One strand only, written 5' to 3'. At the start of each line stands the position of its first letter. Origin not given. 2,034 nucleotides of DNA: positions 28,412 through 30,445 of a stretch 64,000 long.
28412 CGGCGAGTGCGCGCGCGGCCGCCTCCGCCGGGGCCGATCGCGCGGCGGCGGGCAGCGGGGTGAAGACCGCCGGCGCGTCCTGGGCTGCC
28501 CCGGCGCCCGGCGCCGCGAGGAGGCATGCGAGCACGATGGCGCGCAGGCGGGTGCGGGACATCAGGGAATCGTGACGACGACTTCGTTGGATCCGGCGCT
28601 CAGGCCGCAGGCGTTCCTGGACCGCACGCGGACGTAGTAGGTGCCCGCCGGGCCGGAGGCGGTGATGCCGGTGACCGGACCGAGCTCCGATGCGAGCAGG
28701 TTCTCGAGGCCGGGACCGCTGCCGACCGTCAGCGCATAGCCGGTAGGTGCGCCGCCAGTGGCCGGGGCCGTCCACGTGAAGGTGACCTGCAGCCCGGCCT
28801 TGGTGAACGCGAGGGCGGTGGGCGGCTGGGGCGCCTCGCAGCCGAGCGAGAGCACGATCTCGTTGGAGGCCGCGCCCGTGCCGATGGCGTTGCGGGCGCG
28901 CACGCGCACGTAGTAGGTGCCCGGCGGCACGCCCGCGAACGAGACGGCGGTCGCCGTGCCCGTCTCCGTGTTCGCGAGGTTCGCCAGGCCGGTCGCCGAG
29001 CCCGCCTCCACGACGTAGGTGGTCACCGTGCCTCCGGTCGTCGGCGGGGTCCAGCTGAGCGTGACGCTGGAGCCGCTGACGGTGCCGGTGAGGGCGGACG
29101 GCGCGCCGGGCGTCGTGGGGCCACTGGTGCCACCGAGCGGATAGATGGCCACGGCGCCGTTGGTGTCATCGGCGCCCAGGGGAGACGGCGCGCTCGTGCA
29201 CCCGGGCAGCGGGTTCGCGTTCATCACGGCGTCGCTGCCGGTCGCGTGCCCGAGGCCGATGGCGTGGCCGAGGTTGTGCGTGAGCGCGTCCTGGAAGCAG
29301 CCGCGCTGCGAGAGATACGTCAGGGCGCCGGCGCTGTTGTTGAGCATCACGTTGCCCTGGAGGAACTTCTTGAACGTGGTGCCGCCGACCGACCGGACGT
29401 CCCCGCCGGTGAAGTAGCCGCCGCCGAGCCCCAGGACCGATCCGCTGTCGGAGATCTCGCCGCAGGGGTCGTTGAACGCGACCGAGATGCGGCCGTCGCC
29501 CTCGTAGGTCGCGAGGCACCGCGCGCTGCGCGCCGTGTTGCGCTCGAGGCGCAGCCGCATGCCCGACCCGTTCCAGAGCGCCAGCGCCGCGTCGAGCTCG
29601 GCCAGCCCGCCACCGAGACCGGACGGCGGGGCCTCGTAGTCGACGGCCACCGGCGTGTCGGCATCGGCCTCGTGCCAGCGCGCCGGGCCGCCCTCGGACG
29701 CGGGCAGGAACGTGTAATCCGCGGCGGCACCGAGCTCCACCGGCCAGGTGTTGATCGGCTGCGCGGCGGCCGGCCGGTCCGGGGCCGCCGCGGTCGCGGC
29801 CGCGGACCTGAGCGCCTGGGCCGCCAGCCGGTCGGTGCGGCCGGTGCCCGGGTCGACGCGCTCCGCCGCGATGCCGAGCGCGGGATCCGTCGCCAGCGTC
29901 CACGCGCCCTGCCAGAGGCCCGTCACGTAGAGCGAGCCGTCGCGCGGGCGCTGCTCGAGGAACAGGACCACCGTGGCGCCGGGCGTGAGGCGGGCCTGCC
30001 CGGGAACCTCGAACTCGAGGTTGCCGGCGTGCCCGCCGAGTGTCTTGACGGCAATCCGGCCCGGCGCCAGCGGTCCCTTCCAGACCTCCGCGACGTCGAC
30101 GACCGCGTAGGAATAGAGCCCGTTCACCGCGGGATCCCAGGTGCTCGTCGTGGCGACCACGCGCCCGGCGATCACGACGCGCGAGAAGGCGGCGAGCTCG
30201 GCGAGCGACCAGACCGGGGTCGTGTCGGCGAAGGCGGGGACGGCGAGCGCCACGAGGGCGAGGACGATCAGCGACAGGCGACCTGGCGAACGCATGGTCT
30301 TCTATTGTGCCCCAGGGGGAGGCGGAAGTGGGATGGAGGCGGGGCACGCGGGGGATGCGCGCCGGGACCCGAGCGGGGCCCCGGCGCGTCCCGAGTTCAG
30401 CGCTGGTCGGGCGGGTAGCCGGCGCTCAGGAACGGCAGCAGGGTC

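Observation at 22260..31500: Tandem array of five secreted proteins with different catalytic domains but one shared Fn3-like module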

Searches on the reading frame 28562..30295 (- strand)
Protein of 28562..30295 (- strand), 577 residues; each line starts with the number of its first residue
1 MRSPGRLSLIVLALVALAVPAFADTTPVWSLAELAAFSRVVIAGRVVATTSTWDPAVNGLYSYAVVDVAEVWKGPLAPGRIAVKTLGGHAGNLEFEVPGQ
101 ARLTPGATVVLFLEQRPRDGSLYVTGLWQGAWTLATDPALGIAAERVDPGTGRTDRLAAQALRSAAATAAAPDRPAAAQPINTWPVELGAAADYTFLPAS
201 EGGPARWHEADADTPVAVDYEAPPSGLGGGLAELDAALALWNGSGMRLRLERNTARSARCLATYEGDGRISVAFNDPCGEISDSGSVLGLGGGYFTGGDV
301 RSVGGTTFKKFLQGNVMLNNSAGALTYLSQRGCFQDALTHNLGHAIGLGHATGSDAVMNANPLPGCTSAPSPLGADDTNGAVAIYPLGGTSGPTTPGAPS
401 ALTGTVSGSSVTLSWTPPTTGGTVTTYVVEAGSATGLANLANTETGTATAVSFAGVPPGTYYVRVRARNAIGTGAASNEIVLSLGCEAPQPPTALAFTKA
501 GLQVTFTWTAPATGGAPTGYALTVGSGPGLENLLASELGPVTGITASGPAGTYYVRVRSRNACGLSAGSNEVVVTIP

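Call 3: search_protein_families(library=pfam, proteins=[window:28562-30295:-], max_evalue=0.01)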
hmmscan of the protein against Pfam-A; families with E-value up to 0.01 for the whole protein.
window:28562-30295:- (577 aa): 7 families
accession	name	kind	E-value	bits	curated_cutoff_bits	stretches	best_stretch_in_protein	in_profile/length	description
PF00041.27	fn3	-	1.5e-15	57.6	25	1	398-480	2-81/84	Fibronectin type III domain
PF00801.26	PKD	-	3.5e-05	24.2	23.5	0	391-479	8-77/80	PKD domain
PF00413.30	Peptidase_M10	-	0.00021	21.6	24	1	337-385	111-158/159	Matrixin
PF04151.21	PPC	-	0.00062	21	25.9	0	408-467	12-70/70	Bacterial pre-peptidase C-terminal domain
PF10342.15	Kre9_KNH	-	0.0021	19.2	24.6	0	399-468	2-78/94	Kre9/KNH-like N-terminal Ig-like domain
PF18981.6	InlK_D3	-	0.0024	18.3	25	0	550-576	49-75/75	Internalin K domain (D3/D4)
PF24421.1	Ig_J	-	0.0088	16.6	29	0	434-476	51-93/104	Tip attachment protein J, Ig-like domain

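Call 4: search_protein_families(library=ncbifam, proteins=[window:28562-30295:-], max_evalue=0.01)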
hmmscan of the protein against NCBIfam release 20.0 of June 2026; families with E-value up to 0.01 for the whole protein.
window:28562-30295:- (577 aa): 2 families
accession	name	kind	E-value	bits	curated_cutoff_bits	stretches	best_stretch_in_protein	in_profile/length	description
NF041905.1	MXAN_2677_2678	equivalog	5.2e-07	29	250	1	335-395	185-244/283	myxosortase-dependent metalloprotease, MXAN_2677/MXAN_2678 family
NF049904.1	lambda_TipJ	exception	0.0011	16.5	1950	1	384-507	605-731/1163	phage attachment tail tip protein J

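Call 11: find_related_loci(query=window:28562-30295:-, collection=genome_contigs, flank=10000)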
Query window:28562-30295:- (577 aa) in genome_contigs; peptide patterns used: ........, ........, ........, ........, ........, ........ (x = any residue, [..] = any of these).
141 stretches matched a pattern; 4 encode a relative of the query (tblastn E <= 1e-3); 4 distinct loci.
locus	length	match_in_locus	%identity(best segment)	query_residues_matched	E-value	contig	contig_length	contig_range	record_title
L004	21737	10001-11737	72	1-577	0e+0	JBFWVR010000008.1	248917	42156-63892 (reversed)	MAG: Vicinamibacterales bacterium isolate CA_2019_TPBF_99 NODE_468_length_248917_cov_12.558254_TPBF, whole genome shotgu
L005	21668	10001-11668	54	1-577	0e+0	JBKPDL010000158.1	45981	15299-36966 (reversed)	MAG: Acidobacteriota bacterium isolate GB_EKS_MAG_00025 GB_EKS_000000421510, whole genome shotgun sequence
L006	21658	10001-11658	55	23-577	7e-93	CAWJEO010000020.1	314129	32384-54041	MAG: uncultured Acidobacteriota bacterium isolate MFD04850.bin.2.120 genome assembly, contig: contig_47543, whole genome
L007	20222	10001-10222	41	494-566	1e-4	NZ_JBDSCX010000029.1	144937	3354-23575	MAG: Luteolibacter sp. isolate cluster1_bin.168 k127_14077069, whole genome shotgun sequence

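Call 21: search_solved_structures(query=window:28562-30295:-, max_evalue=1)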
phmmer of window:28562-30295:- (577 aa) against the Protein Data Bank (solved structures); distinct sequences matched with E-value up to 1: 83 (the best 60 are shown).
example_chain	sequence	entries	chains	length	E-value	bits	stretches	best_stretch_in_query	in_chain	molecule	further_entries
8q6t_I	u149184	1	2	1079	6.8e-28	101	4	395-564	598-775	Titin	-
8g4l_bm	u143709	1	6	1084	6.9e-23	84.4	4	394-566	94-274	Titin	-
7y8s_A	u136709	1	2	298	1.1e-09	40.9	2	409-512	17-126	Dscam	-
3lpw_A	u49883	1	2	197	5e-08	35.4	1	394-566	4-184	A77-A78 domain from Titin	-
4yh7_A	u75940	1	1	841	5.3e-08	35.3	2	455-572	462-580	Receptor-type tyrosine-protein phosphatase delta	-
8oty_A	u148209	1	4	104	9e-07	31.2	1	394-477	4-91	Titin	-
4pbx_A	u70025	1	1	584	2.5e-06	29.7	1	387-512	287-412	Receptor-type tyrosine-protein phosphatase S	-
8bnq_A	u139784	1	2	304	3.8e-06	29.2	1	392-568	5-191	Titin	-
4u3h_A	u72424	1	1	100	8.2e-06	28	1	393-478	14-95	FN3con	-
6pol_A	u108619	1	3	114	3.2e-05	26.1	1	393-474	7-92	Roundabout homolog 3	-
8bvo_A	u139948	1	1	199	3.4e-05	26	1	394-522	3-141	Titin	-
6pog_A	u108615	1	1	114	4.7e-05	25.5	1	394-474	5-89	Roundabout homolog 3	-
8bxr_A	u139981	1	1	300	0.00018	23.6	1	395-522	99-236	Titin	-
2crz_A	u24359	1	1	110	0.00022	23.3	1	388-480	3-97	Fibronectin type-III domain containing protein 3a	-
1x5z_A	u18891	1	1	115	0.00027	23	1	395-481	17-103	Receptor-type tyrosine-protein phosphatase delta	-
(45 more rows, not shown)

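Call 45: search_protein_families(library=pfam, proteins=[L005:7747-9948:-], max_evalue=0.00001)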
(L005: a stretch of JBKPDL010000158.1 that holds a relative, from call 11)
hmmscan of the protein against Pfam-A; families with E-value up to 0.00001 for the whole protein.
L005:7747-9948:- (734 aa): 4 families
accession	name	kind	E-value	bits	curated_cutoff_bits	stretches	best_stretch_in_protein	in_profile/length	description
PF13517.12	FG-GAP_3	-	3.9e-34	117.5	26.9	2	251-321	1-60/61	FG-GAP-like repeat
PF07593.17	UnbV_ASPIC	-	3.7e-11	43.2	23.4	1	473-541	1-67/68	ASPIC and UnbV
PF00041.27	fn3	-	2e-10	41.1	25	1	554-637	2-83/84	Fibronectin type III domain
PF01839.29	FG-GAP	-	2.7e-07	30.8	22.1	0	423-444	3-24/37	FG-GAP repeat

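Call 62: search_protein_families(library=phrogs, proteins=[window:28565-30295:-], max_evalue=0.01)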
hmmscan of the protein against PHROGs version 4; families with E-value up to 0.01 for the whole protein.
window:28565-30295:- (577 aa): 2 families
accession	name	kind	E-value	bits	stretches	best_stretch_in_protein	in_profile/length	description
phrog_31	-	tail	3.7e-15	55.8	1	376-574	848-1059/1565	central tail fiber J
phrog_6977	-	tail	3.7e-09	37.4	2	389-479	146-237/284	minor tail protein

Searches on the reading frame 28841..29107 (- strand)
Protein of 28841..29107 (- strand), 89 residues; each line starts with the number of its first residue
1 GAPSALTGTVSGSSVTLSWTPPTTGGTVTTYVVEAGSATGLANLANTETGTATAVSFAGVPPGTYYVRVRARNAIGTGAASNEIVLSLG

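Call 35: find_related_loci(query=window:28841-29107:-, collection=genome_contigs, flank=3000)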
Query seq(89 aa) (89 aa) in genome_contigs; peptide patterns used: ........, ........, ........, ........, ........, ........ (x = any residue, [..] = any of these).
600 stretches matched a pattern (row limit reached: there are more); 36 encode a relative of the query (tblastn E <= 1e-3); 36 distinct loci.
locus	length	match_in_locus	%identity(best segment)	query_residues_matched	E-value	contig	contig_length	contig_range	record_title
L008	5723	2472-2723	70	6-88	6e-31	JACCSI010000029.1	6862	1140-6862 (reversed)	MAG: Acidobacteria bacterium isolate MGR_bin44 SD2897-2912_k127_4180624, whole genome shotgun sequence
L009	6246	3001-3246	58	2-84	4e-25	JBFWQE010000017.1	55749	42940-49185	MAG: Vicinamibacterales bacterium isolate CA_2019_TPBF_176 NODE_3998_length_55749_cov_5.929165_TPBF, whole genome shotgu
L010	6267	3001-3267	63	2-89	9e-25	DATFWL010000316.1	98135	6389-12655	MAG TPA_asm: Vicinamibacterales bacterium isolate SMAG_U9489 k141_3042784, whole genome shotgun sequence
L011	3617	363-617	58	1-86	4e-24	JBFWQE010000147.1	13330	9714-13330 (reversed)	MAG: Vicinamibacterales bacterium isolate CA_2019_TPBF_176 NODE_20047_length_13330_cov_5.513520_TPBF, whole genome shotg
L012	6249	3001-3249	59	6-89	9e-24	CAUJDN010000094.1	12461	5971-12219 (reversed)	MAG: Acidobacteriota bacterium isolate KLAP208 genome assembly, contig: KLAP208_553196, whole genome shotgun sequence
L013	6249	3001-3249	58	6-89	1e-23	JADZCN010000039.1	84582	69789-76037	MAG: Acidobacteria bacterium isolate SJ725 c_000000325565, whole genome shotgun sequence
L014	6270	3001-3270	57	1-88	5e-23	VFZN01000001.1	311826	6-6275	MAG: Acidobacteria bacterium isolate M_surface_10_m1_251 M_surface_10_m1_251_Ga0194123_10000025, whole genome shotgun se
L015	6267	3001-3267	52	1-89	2e-22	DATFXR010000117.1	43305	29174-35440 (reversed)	MAG TPA_asm: Vicinamibacterales bacterium isolate SMAG_U9522 k141_102248, whole genome shotgun sequence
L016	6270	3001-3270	57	1-89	7e-22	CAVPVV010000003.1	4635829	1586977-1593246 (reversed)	MAG: uncultured Acidobacteriota bacterium isolate MFD00392.bin.1.354 genome assembly, contig: contig_6450, whole genome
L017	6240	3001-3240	54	6-86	7e-22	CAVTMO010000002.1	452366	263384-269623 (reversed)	MAG: uncultured Acidobacteriota bacterium isolate MFD06229.bin.2.140 genome assembly, contig: contig_12555, whole genome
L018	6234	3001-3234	58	11-88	1e-21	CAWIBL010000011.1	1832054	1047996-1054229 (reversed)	MAG: uncultured Acidobacteriota bacterium isolate MFD01275.bin.2.18 genome assembly, contig: contig_3944, whole genome s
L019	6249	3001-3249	49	6-89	3e-20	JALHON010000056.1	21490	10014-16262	MAG: Acidobacteria bacterium isolate bin.151 c_000000010201, whole genome shotgun sequence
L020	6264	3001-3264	47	2-88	4e-19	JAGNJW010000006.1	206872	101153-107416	MAG: Acidobacteria bacterium isolate Gw_SlAct_bin_127 Gw_SlAct_42_length_206872_cov_8.467542, whole genome shotgun seque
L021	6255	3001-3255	47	6-89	6e-19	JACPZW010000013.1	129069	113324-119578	MAG: Acidobacteria bacterium isolate NC_groundwater_900_Pr1_S-0.2um_67_29 Montesol18-Sp2_coassembly_scaffold_117190, who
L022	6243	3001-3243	56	3-83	9e-19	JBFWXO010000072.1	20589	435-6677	MAG: Vicinamibacterales bacterium isolate CA_2019_TPBS_142 NODE_11890_length_20589_cov_5.795670_TPBS, whole genome shotg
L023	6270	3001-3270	44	1-89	1e-17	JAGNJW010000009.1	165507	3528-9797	MAG: Acidobacteria bacterium isolate Gw_SlAct_bin_127 Gw_SlAct_88_length_165507_cov_9.431400, whole genome shotgun seque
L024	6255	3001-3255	47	2-88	1e-17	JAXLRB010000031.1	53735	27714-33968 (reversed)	MAG: Vicinamibacterales bacterium isolate STL-ACI18 C3.94.fa-31, whole genome shotgun sequence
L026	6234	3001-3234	46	3-84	2e-17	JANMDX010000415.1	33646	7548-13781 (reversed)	MAG: Acidobacteriota bacterium isolate OTE_75_metabat_1 OTE_75_k141_2631104, whole genome shotgun sequence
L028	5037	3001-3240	47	7-86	5e-16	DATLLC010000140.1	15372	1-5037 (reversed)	MAG TPA_asm: Vicinamibacterales bacterium isolate SMAG_U13738 k141_1179365, whole genome shotgun sequence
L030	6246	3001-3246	41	1-86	5e-15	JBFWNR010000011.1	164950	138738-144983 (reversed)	MAG: Vicinamibacterales bacterium isolate CA_2019_TPBF_117 NODE_909_length_164950_cov_11.535750_TPBF, whole genome shotg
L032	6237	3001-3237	47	12-88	1e-14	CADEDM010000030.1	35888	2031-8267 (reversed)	MAG: uncultured Acidobacteria bacterium isolate Acidobacteria sp. RBC084 genome assembly, contig: MAG084_30, whole genom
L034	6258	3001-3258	41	4-88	6e-14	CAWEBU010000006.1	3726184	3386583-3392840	MAG: uncultured Acidobacteriota bacterium isolate MFD01275.bin.1.248 genome assembly, contig: contig_5965, whole genome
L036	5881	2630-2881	38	1-88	2e-13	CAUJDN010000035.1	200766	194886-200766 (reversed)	MAG: Acidobacteriota bacterium isolate KLAP208 genome assembly, contig: KLAP208_255440, whole genome shotgun sequence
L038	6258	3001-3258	43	4-88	8e-13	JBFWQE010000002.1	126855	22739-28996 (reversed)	MAG: Vicinamibacterales bacterium isolate CA_2019_TPBF_176 NODE_1333_length_126855_cov_6.641429_TPBF, whole genome shotg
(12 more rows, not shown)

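Call 45: search_protein_families(library=pfam, proteins=[L009:967-3261:+, L014:658-3615:+, L016:1132-3561:+, L017:685-3528:+, L018:622-3237:+, L019:1651-3519:+, L022:766-3261:+, L023:664-3837:+, L024:508-3258:+], max_evalue=0.00001)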
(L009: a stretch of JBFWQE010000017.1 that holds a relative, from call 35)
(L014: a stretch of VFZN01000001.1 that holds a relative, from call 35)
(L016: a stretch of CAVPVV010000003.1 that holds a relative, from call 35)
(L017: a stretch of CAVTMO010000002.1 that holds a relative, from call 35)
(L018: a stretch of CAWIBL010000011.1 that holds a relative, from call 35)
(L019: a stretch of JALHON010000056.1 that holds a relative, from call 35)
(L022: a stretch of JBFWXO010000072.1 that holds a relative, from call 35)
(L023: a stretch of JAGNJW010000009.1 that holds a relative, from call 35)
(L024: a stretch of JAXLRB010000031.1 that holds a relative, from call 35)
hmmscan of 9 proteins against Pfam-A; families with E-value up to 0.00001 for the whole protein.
L009:967-3261:+ (765 aa): 7 families
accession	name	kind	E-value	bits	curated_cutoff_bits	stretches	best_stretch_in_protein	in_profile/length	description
PF13620.12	CarboxypepD_reg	-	9.6e-31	106.4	32.3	3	157-231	2-68/82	Carboxypeptidase regulatory-like domain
PF00041.27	fn3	-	5.7e-16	58.9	25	1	679-761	2-82/84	Fibronectin type III domain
PF17210.9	SdrD_B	-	3.9e-14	53.2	29.7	0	69-115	23-72/112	SdrD B-like domain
PF17802.7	SpaA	-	3.9e-12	46.6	23.1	0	163-213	9-55/91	Prealbumin-like fold domain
PF13715.12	CarbopepD_reg_2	-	4.8e-12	46.2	32.2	0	65-115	9-57/88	CarboxypepD_reg-like domain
PF07495.19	Y_Y_Y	-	2.7e-09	37.3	26.6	0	538-569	29-60/65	Y_Y_Y domain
PF24421.1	Ig_J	-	2.4e-07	31.2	29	0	692-753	28-90/104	Tip attachment protein J, Ig-like domain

L014:658-3615:+ (986 aa): 4 families
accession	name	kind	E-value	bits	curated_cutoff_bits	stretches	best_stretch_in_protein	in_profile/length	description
PF00041.27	fn3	-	3.5e-18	66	25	0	688-771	2-82/84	Fibronectin type III domain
PF19190.6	BACON_2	-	7.9e-15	55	25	1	504-580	5-85/94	Viral BACON domain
PF13004.13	BACON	-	9.1e-13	48.4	25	2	528-582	2-60/61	Putative binding domain, N-terminal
PF24421.1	Ig_J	-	4.5e-09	36.8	29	0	736-774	63-101/104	Tip attachment protein J, Ig-like domain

L016:1132-3561:+ (810 aa): 1 family
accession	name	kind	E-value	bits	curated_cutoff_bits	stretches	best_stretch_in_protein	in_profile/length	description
PF00041.27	fn3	-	7.4e-16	58.6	25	1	720-806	1-83/84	Fibronectin type III domain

L017:685-3528:+ (948 aa): 3 families
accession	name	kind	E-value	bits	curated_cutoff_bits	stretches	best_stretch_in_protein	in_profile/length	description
PF00082.27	Peptidase_S8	-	2.9e-21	76.5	21.8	1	467-583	157-288/288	Subtilase family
PF00041.27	fn3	-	4.4e-15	56.1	25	0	773-851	6-82/84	Fibronectin type III domain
PF04151.21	PPC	-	2e-06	29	25.9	0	376-445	8-68/70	Bacterial pre-peptidase C-terminal domain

L018:622-3237:+ (872 aa): 6 families
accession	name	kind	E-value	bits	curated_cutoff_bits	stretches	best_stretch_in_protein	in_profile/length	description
PF13620.12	CarboxypepD_reg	-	4.7e-38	129.8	32.3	3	159-220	1-58/82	Carboxypeptidase regulatory-like domain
PF13715.12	CarbopepD_reg_2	-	1.2e-18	67.4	32.2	0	270-325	1-49/88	CarboxypepD_reg-like domain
PF00041.27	fn3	-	3.8e-12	46.7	25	0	784-865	1-79/84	Fibronectin type III domain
PF17802.7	SpaA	-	3.5e-10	40.3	23.1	0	160-223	3-65/91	Prealbumin-like fold domain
PF17210.9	SdrD_B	-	5.2e-08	33.5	29.7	0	171-224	22-71/112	SdrD B-like domain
PF09430.16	EMC7_beta-sandw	-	1.2e-07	32.4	26.6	0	519-546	23-50/122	ER membrane protein complex subunit 7, beta-sandwich domain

L019:1651-3519:+ (623 aa): 2 families
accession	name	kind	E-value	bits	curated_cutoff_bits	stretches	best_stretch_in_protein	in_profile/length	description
PF07995.17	GSDH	-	1.4e-25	90.8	25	1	75-381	13-289/332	Glucose / Sorbosone dehydrogenase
PF00041.27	fn3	-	1.2e-07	32.3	25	1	447-526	2-79/84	Fibronectin type III domain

L022:766-3261:+ (832 aa): 5 families
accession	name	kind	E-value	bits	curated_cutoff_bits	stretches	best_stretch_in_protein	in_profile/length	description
PF13620.12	CarboxypepD_reg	-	1.5e-14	54.5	32.3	1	236-291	2-53/82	Carboxypeptidase regulatory-like domain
PF00041.27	fn3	-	2.6e-11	44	25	0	744-824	1-78/84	Fibronectin type III domain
PF00801.26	PKD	-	1.1e-06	29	23.5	0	550-638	8-79/80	PKD domain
PF17802.7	SpaA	-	6.2e-06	26.7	23.1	0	244-290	11-56/91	Prealbumin-like fold domain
PF13715.12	CarbopepD_reg_2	-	8.5e-06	26.2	32.2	0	236-290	1-48/88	CarboxypepD_reg-like domain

L023:664-3837:+ (1058 aa): 4 families
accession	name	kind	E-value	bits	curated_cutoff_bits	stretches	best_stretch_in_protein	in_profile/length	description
PF00041.27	fn3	-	1.8e-16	60.5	25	0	972-1055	2-83/84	Fibronectin type III domain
PF17164.10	DUF5122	-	1.6e-08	35.1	27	0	490-511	3-24/36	Domain of unknown function (DUF5122) beta-propeller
PF12768.13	Rax2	-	8.1e-07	29.1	28.8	0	436-537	28-131/254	Rax2 C-terminal beta propeller domain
PF00801.26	PKD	-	5.5e-06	26.7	23.5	0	968-1055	11-80/80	PKD domain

L024:508-3258:+ (917 aa): 2 families
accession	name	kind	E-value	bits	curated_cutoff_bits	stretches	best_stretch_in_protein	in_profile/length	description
PF13360.13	PQQ_2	-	1.4e-13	51.5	27.6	2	191-455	5-228/233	Outer membrane protein assembly factor BamB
PF00041.27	fn3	-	1e-07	32.5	25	0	832-914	2-83/84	Fibronectin type III domain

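Call 46: search_protein_families(library=pfam, proteins=[L020:2062-3267:+, L026:1885-3249:+, L028:220-3249:+, L030:1672-3255:+, L034:1306-3537:+, L036:677-2884:+, L038:1276-3537:+, L010:2602-3555:+, L015:2617-5049:+, L032:1672-4593:+], max_evalue=0.00001)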
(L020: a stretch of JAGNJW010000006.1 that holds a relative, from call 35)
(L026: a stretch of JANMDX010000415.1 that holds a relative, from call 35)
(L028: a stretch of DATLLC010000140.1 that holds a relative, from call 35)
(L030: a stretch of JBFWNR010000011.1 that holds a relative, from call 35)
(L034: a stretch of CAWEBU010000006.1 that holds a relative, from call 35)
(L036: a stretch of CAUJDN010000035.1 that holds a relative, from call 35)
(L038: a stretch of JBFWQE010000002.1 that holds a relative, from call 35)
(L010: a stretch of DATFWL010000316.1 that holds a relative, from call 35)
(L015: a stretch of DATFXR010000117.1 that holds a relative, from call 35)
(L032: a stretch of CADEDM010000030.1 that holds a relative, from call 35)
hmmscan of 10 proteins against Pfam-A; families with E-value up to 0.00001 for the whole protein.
L020:2062-3267:+ (402 aa): 0 families

L026:1885-3249:+ (455 aa): 0 families

L028:220-3249:+ (1010 aa): 6 families
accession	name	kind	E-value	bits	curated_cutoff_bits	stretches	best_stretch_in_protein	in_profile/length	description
PF13620.12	CarboxypepD_reg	-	2.2e-32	111.7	32.3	3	294-356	2-59/82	Carboxypeptidase regulatory-like domain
PF13715.12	CarbopepD_reg_2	-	8.6e-12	45.4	32.2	0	294-358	1-57/88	CarboxypepD_reg-like domain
PF17210.9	SdrD_B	-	9.5e-10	39.1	29.7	0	305-357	22-71/112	SdrD B-like domain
PF17802.7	SpaA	-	9.3e-09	35.8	23.1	0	300-347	9-55/91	Prealbumin-like fold domain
PF00041.27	fn3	-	2.1e-08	34.7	25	0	930-1003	10-79/84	Fibronectin type III domain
PF07495.19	Y_Y_Y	-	2.8e-06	27.6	26.6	0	786-805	30-49/65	Y_Y_Y domain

L030:1672-3255:+ (528 aa): 0 families

L034:1306-3537:+ (744 aa): 2 families
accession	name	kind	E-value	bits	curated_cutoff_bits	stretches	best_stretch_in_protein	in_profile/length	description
PF00082.27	Peptidase_S8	-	1.1e-28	100.8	21.8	1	162-433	1-272/288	Subtilase family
PF00041.27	fn3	-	3.8e-19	69.1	25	1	468-552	2-82/84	Fibronectin type III domain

L036:677-2884:+ (736 aa): 0 families

L038:1276-3537:+ (754 aa): 2 families
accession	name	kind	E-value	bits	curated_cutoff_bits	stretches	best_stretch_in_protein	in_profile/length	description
PF00082.27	Peptidase_S8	-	1.9e-31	109.9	21.8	1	158-453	1-280/288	Subtilase family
PF00041.27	fn3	-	1.2e-13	51.5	25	0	672-751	6-83/84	Fibronectin type III domain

L010:2602-3555:+ (318 aa): 3 families
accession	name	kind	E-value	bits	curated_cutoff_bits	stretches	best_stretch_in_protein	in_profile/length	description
PF00041.27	fn3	-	1.4e-12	48.1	25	0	134-216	2-80/84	Fibronectin type III domain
PF00413.30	Peptidase_M10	-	4e-10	40.2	24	1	36-122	80-159/159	Matrixin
PF00801.26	PKD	-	2.5e-06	27.8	23.5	0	225-305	8-70/80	PKD domain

L015:2617-5049:+ (811 aa): 3 families
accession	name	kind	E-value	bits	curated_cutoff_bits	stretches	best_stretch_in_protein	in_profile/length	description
PF00041.27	fn3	-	1.9e-16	60.5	25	0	130-213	2-82/84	Fibronectin type III domain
PF00801.26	PKD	-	3.8e-10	40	23.5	0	313-401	2-73/80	PKD domain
PF10342.15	Kre9_KNH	-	2.3e-06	28.7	24.6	0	229-300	2-79/94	Kre9/KNH-like N-terminal Ig-like domain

L032:1672-4593:+ (974 aa): 2 families
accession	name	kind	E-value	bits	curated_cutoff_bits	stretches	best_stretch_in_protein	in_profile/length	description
PF00041.27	fn3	-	1.6e-17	63.9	25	0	340-423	2-83/84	Fibronectin type III domain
PF14312.12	FG-GAP_2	-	4.7e-06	27.1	23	0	790-821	14-49/49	FG-GAP repeat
